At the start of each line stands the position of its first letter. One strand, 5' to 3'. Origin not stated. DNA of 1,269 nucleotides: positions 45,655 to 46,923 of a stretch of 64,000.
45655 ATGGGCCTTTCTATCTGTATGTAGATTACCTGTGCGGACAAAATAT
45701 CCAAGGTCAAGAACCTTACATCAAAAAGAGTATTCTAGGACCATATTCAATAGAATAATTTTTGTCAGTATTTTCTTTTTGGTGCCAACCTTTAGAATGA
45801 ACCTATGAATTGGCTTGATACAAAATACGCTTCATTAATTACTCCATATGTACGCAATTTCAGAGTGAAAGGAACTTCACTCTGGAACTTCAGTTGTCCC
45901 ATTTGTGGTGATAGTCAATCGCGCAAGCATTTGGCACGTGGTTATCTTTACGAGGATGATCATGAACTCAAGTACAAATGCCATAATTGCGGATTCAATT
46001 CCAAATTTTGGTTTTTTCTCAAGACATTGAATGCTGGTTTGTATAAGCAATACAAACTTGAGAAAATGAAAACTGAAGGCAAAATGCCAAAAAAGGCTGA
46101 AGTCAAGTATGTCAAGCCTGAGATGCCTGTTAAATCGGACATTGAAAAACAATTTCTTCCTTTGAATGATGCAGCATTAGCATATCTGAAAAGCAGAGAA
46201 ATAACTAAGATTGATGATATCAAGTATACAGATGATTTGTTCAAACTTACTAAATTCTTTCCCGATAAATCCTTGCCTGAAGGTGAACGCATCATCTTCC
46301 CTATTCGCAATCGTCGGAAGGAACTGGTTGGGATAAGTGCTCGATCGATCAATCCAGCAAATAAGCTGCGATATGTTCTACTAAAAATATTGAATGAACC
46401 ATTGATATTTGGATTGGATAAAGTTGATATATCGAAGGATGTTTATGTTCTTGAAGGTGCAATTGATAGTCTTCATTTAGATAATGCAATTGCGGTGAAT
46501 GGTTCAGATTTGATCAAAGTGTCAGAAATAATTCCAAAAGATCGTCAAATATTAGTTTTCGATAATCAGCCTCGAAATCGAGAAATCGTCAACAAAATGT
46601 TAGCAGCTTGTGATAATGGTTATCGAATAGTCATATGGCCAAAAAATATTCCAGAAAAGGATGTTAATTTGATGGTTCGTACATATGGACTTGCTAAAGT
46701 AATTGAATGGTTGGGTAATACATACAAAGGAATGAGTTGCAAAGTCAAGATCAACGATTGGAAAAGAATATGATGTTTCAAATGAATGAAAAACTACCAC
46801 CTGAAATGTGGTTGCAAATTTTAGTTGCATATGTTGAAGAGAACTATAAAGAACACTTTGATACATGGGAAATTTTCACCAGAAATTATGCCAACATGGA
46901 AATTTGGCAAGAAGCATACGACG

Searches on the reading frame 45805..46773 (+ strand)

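Call 77: search_protein_families(library=pfam, proteins=[window:45805-46773:+], max_evalue=0.01)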
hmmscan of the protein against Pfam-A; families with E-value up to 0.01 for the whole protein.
window:45805-46773:+ (322 aa): 1 family
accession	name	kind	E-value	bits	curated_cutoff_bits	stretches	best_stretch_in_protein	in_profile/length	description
PF08275.17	DNAG_N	-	6.4e-05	23.5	26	1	161-191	77-107/128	DNA primase catalytic core, N-terminal domain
